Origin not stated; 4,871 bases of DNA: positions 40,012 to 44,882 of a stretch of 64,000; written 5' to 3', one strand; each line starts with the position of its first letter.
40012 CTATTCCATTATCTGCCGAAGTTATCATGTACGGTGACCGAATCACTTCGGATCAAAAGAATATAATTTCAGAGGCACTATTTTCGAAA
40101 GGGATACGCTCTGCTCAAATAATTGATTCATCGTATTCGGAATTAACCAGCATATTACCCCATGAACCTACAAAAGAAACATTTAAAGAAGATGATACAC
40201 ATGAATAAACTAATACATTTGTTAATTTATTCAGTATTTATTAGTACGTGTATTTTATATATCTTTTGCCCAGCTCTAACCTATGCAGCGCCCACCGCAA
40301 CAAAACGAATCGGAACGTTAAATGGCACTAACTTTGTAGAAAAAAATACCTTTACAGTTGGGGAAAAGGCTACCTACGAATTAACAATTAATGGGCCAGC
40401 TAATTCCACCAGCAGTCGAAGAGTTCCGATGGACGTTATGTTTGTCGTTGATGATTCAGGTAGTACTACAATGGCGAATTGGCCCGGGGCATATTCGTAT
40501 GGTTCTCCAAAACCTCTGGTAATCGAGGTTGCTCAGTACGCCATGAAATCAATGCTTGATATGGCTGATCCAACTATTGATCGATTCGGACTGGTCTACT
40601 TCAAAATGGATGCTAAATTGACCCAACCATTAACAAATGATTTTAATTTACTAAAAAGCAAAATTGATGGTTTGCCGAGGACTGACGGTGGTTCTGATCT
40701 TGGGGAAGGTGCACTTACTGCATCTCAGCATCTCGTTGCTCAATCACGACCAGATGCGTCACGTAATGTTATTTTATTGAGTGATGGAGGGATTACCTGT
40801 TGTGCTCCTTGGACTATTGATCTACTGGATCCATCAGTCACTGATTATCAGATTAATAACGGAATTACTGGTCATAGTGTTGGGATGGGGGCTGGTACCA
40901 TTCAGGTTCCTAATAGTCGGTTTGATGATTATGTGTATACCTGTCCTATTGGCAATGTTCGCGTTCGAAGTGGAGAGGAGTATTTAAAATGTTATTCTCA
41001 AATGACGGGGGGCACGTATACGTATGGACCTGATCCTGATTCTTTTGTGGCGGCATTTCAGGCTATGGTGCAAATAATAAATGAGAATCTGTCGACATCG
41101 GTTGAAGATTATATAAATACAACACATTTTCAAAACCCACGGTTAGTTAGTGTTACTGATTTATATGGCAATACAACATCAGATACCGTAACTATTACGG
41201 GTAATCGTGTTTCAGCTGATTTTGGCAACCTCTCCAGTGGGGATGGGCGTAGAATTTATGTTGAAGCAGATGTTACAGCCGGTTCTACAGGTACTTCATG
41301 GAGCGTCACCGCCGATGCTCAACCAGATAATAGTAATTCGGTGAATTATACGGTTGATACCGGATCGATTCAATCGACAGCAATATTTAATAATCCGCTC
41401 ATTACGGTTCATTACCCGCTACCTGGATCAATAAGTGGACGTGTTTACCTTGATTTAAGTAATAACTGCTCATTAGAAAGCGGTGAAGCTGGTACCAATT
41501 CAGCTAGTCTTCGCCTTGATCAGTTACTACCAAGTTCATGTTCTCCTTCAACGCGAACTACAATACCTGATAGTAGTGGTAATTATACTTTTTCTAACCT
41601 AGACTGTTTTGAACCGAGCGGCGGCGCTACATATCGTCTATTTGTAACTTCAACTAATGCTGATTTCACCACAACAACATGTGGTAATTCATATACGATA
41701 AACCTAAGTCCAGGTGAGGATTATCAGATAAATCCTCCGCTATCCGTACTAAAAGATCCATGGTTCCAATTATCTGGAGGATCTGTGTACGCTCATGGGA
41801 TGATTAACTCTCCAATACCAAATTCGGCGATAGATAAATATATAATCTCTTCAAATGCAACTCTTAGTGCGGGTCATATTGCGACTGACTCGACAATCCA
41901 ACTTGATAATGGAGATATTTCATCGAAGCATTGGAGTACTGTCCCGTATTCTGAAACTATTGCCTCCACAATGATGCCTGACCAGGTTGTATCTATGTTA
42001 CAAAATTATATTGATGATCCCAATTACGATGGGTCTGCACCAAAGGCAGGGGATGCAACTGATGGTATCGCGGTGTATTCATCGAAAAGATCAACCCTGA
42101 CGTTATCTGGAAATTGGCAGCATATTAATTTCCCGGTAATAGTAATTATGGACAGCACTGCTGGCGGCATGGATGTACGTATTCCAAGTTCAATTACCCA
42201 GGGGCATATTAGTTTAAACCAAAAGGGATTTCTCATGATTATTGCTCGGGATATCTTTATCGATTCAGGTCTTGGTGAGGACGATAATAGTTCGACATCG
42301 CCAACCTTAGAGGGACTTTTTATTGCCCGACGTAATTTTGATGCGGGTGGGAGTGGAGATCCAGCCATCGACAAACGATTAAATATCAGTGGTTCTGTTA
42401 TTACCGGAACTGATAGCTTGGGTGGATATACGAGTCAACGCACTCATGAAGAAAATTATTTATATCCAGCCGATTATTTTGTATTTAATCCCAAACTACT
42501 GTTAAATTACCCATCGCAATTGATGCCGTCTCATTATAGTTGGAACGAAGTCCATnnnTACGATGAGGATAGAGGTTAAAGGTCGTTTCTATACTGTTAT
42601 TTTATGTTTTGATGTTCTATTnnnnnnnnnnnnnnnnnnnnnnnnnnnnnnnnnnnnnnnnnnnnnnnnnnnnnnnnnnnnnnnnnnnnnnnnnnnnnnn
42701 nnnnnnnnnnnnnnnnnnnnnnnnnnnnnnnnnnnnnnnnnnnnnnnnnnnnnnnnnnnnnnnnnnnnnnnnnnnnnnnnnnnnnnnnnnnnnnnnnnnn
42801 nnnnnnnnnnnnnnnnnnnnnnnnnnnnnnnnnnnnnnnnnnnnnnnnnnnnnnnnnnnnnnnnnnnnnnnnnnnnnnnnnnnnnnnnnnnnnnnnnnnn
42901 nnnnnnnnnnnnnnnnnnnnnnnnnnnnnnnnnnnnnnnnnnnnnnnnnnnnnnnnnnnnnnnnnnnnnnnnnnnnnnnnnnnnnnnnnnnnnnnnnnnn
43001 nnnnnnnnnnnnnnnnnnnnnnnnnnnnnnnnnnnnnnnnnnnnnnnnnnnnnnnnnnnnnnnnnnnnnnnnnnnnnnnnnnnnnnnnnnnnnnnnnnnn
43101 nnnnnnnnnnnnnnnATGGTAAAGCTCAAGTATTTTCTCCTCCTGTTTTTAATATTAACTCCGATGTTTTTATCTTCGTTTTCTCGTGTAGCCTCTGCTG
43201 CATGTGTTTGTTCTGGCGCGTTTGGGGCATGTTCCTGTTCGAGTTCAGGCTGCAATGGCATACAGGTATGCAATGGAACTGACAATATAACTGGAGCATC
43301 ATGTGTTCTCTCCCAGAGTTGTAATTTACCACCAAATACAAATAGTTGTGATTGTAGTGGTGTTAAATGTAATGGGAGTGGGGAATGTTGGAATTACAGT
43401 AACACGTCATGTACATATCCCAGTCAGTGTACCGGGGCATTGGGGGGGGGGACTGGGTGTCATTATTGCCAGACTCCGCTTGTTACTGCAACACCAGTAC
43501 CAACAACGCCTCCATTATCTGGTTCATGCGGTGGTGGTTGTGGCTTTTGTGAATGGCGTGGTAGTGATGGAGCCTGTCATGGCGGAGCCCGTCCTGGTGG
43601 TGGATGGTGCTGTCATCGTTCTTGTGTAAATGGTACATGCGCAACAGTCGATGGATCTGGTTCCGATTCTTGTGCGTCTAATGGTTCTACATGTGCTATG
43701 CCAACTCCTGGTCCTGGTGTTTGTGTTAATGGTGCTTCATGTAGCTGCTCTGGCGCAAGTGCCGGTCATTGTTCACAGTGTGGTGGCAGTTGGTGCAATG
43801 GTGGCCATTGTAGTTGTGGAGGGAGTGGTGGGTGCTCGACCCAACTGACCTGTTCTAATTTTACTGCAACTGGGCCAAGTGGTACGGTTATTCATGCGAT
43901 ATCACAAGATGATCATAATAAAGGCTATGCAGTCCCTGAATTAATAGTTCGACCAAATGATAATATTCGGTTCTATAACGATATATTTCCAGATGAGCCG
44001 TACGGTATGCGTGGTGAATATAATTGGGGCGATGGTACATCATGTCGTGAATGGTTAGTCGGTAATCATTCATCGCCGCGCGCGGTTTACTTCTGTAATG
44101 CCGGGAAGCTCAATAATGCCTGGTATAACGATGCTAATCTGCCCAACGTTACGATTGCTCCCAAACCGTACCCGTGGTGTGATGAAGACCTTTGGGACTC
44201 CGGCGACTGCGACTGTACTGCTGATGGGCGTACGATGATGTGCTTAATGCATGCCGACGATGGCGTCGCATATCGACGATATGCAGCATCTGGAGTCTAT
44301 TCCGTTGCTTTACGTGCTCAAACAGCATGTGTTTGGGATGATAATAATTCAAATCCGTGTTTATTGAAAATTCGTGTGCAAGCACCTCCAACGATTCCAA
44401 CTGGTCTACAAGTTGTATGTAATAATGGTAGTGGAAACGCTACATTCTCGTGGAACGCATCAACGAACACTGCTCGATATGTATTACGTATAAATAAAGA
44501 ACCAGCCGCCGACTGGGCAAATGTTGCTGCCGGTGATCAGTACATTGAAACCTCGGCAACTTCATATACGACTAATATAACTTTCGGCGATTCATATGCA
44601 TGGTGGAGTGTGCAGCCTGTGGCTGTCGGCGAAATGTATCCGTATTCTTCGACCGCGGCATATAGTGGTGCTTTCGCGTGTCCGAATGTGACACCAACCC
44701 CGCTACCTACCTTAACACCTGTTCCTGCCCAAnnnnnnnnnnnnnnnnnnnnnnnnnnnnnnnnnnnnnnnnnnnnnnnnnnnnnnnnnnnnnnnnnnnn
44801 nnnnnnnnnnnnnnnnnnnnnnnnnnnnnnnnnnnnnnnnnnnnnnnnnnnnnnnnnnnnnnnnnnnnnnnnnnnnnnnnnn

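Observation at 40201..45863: Two giant paralogous secreted proteins share a CnaB/SdrD-B-like domain plus a ~300-aa C-terminal module but carry different N-terminal heads (vWA vs cysteine-knot-rich)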

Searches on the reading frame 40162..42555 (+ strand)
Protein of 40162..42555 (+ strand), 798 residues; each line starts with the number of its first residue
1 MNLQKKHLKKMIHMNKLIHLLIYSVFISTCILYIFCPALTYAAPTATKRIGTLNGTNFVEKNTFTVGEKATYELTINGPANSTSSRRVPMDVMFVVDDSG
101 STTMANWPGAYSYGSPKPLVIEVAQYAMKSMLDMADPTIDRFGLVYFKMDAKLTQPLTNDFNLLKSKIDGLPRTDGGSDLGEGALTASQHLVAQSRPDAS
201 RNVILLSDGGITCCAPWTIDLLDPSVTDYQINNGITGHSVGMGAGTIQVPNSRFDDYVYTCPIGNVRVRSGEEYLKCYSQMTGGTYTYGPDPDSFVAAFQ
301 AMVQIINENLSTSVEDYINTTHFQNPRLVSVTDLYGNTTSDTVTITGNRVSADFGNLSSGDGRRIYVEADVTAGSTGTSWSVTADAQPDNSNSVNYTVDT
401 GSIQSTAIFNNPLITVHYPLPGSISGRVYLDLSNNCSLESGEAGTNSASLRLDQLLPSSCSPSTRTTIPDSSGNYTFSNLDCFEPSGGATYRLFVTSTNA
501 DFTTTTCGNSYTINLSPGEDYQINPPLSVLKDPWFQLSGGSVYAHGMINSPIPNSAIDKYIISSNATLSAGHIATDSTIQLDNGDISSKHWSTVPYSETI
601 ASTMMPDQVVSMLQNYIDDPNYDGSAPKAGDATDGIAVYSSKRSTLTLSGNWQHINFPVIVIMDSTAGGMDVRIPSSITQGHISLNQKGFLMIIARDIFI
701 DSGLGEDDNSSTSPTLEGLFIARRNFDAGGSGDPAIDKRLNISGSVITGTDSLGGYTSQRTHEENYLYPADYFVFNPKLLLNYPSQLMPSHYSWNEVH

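Call 4: search_protein_families(library=pfam, proteins=[window:40162-42555:+], max_evalue=1)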
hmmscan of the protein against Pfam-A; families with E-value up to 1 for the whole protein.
window:40162-42555:+ (798 aa): 4 families
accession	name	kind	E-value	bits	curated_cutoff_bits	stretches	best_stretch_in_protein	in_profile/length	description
PF13519.12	VWA_2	-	1.6e-10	42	27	1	92-209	1-106/107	von Willebrand factor type A domain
PF00092.34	VWA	-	2.3e-08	34.9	23.8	1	91-212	1-116/174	von Willebrand factor type A domain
PF17210.9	SdrD_B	-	0.00015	22.4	29.7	1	423-510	2-80/112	SdrD B-like domain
PF18998.6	Flg_new_2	-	0.39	11.2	23.6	0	348-410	11-70/73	Divergent InlB B-repeat domain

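Call 6: search_protein_families(library=ncbifam, proteins=[window:40162-42555:+], max_evalue=1)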
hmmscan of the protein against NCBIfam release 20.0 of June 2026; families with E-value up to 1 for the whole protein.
window:40162-42555:+ (798 aa): 3 families
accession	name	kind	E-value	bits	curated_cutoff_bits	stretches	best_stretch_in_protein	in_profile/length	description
NF047508.1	VWA_BatA_Lepto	exception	0.018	14.1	380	1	137-211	127-202/315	VWA domain-containing protein BatA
TIGR03436.1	acidobact_VWFA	subfamily_domain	0.038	13.5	81.25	1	122-208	84-188/324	VWA domain-containing protein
TIGR03788.1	marine_srt_targ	equivalog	0.039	12.4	551.65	1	69-211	250-381/629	marine proteobacterial sortase target protein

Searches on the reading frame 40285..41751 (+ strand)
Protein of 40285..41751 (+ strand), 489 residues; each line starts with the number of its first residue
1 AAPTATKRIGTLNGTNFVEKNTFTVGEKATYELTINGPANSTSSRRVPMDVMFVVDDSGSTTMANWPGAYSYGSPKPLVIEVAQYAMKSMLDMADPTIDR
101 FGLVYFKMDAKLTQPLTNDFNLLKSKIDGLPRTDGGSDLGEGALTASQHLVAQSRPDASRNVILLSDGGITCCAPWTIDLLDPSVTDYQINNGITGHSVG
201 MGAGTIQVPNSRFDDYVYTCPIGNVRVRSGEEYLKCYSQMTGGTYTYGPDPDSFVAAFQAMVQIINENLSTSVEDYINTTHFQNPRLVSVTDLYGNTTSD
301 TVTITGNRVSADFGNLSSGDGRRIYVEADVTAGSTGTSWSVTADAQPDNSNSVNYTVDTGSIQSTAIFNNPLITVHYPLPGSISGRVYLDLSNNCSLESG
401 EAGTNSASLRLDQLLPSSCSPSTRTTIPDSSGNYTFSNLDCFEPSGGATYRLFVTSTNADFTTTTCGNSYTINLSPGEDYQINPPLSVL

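Call 83: predict_structure(alignment_id=A9)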
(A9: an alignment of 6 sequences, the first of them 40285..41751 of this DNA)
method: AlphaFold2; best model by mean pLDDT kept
length: 489 residues; sequences in the alignment: 6
mean_pLDDT: 74.1   pTM: 0.55
mean pLDDT of the five models: 74.1, 74.1, 73.5, 69.7, 66.9
residues with pLDDT >= 90: 63; 70-90: 246; 50-70: 150; < 50: 30
segments of 3 or more residues with pLDDT < 50: 40-45, 360-369, 375-378
pLDDT, mean of each block of 10 residues (from residue 1): 72 83 79 72 58 78 63 65 84 82 83 91 91 69 90 77 81 60 80 79 62 61 73 81 75 69 56 65 83 80 73 65 85 55 56 54 45 50 88 85 91 72 82 82 70 91 82 78 88
secondary structure, 60 per line:
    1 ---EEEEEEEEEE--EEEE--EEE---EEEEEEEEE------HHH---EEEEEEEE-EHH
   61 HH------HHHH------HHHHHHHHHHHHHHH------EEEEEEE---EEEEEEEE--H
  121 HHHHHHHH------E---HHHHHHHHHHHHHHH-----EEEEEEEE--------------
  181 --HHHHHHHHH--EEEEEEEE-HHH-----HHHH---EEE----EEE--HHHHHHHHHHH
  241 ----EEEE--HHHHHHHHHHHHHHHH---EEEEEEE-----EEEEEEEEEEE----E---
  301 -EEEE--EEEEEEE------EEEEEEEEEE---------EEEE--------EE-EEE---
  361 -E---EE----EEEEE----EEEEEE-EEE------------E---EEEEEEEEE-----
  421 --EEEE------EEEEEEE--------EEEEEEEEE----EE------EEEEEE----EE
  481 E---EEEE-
elements in order: E4-13 E16-19 E22-24 E28-36 E49-56 H59-62 H69-72 H79-93 E100-106 E110-117 H120-128 H139-153 E159-166 H183-191 E194-201 H211-214 E218-220 E225-227 H230-240 E245-248 H251-266 E270-276 E282-292 E302-305 E308-314 E321-330 E340-343 E355-357 E372-376 E381-386 E388-390 E407-415 E423-426 E433-439 E448-456 E469-474 E479-481 E485-488

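Call 85: fold_search(model_id=the predicted structure, library=pdb)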
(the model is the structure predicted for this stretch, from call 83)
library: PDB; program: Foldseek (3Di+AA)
matches with E <= 10: 1224; with E <= 0.001: 370
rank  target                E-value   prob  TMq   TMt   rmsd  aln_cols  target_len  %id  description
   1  7w6b                  4.1e-18  1.00  0.44  0.29  31.7       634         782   14  Crystal Structure of PitA from pilus islet-2 of Streptococcus oralis (released 2022-06-01)
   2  6to1                  8.0e-17  1.00  0.29  0.25  34.7       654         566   14  Crystal structure of three N-terminal domains of the type V pili tip protein Mfa5 from Porphyromonas gingivalis (released 2020-12-02)
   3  6m3y                  8.6e-16  1.00  0.42  0.27  39.5       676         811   11  Crystal structure of pilus adhesin, SpaC from Lactobacillus rhamnosus GG - open conformation (released 2020-07-29)
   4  6m48_B                1.1e-15  1.00  0.38  0.25  30.2       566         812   12  Crystal structure of pilus adhesin, SpaC from Lactobacillus rhamnosus GG - P21212 form (released 2020-07-29)
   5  6m48_A                3.9e-15  1.00  0.42  0.27  30.4       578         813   14  Crystal structure of pilus adhesin, SpaC from Lactobacillus rhamnosus GG - P21212 form (released 2020-07-29)
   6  2ww8                  8.7e-14  1.00  0.30  0.19  46.6       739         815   12  Structure of the pilus adhesin (RrgA) from Streptococcus pneumoniae (released 2010-01-19)
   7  4fx5                  5.0e-13  1.00  0.34  0.39  10.4       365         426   15  von Willebrand factor type A from Catenulispora acidiphila (released 2012-07-18)
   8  3ibs_A                1.3e-12  1.00  0.33  0.74   8.2       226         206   17  Crystal structure of conserved hypothetical protein BatB from Bacteroides thetaiotaomicron (released 2009-08-25)
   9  3ibs_B                2.9e-12  1.00  0.33  0.76   8.0       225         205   17  Crystal structure of conserved hypothetical protein BatB from Bacteroides thetaiotaomicron (released 2009-08-25)
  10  4jdu                  9.9e-12  1.00  0.33  0.78   8.0       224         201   17  The crystal structure of an aerotolerance-related membrane protein from Bacteroides fragilis NCTC 9343 with multiple mut (released 2013-03-27)
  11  4rck_A                2.4e-11  1.00  0.19  0.43  22.9       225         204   26  Crystal Structure of Uncharacterized Membrane Spanning Protein from Vibrio fischeri (released 2014-11-26)
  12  8s05_A                2.7e-11  1.00  0.33  0.42  12.1       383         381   13  ArnAB complex an archaeal ortholog of the Sec23/24 core motif (released 2025-10-29)
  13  8s05_B                5.1e-11  1.00  0.32  0.40  12.6       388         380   14  ArnAB complex an archaeal ortholog of the Sec23/24 core motif (released 2025-10-29)
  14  3nid_B                7.1e-11  1.00  0.31  0.32  13.2       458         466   12  The Closed Headpiece of Integrin alphaIIB beta3 and its Complex with an alpahIIB beta3 -Specific Antagonist That Does  (released 2010-12-22)
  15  3zdx_B                1.3e-10  1.00  0.30  0.31  14.1       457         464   11  Integrin alphaIIB beta3 headpiece and RGD peptide complex (released 2013-06-05)
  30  7ba2_A                1.1e-09  1.00  0.33  0.37  10.0       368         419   14  D319A mutant of the PilB minor pilin from Streptococcus sanguinis (released 2021-04-28)
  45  7ba2_B                3.7e-09  1.00  0.32  0.37  10.0       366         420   14  D319A mutant of the PilB minor pilin from Streptococcus sanguinis (released 2021-04-28)
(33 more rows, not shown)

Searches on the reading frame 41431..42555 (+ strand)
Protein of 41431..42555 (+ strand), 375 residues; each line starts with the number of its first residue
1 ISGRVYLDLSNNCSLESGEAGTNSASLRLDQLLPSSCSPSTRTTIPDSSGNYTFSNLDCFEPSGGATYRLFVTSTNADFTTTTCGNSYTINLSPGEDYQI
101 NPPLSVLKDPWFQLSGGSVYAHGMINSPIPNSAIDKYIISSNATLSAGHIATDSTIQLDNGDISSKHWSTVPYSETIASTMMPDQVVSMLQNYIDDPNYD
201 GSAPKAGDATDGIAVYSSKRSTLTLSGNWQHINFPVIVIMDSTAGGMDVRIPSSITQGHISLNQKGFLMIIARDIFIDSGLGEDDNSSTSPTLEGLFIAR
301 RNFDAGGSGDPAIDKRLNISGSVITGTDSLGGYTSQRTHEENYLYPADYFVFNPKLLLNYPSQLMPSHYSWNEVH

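Call 7: find_homologous_proteins(query=window:41431-42555:+, max_evalue=0.001)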
Query window:41431-42555:+ (375 aa): 1 proteins with E <= 0.001 among 3139 candidates.
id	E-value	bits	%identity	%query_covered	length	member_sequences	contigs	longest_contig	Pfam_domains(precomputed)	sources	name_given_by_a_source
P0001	1.4e-72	263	47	72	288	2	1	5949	-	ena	-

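Call 12: find_encoding_contigs(protein=P0001, flank=10000)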
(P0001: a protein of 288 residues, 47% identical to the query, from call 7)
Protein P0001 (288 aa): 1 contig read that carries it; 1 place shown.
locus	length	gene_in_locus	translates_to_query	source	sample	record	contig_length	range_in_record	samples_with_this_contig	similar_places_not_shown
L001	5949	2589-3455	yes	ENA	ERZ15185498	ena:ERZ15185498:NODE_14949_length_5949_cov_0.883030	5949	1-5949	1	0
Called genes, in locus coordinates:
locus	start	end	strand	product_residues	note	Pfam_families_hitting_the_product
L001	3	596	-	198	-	?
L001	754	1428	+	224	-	-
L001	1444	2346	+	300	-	-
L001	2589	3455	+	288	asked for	-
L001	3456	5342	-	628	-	PF22848:ASD1_dom (weak), PF00404:Dockerin_1 (weak)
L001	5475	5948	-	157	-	?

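Call 17: search_protein_families(library=pfam, proteins=[L001:1432-2343:+, L001:739-1425:+], max_evalue=10)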
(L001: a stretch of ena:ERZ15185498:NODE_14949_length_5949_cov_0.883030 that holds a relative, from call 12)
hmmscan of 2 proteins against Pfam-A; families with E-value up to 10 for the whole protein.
L001:1432-2343:+ (304 aa): 0 families

L001:739-1425:+ (229 aa): 0 families

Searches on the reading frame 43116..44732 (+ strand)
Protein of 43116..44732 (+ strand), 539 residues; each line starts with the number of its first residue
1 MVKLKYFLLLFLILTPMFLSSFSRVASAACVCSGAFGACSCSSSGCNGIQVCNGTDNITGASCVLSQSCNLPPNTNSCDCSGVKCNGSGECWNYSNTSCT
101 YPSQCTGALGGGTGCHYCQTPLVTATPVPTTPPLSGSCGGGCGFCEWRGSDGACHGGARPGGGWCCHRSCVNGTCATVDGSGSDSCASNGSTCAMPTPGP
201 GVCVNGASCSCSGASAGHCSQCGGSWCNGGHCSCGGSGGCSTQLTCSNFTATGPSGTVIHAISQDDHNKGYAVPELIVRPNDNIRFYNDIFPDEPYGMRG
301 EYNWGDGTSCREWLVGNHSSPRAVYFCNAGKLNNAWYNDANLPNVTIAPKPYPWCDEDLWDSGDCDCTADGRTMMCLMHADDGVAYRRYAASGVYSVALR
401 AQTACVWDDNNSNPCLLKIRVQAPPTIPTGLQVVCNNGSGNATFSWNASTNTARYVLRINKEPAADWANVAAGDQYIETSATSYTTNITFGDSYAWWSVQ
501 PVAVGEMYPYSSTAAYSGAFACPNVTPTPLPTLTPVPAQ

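Call 17: search_protein_families(library=pfam, proteins=[window:43116-44732:+], max_evalue=10)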
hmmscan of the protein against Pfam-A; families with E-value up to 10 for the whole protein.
window:43116-44732:+ (539 aa): 0 families
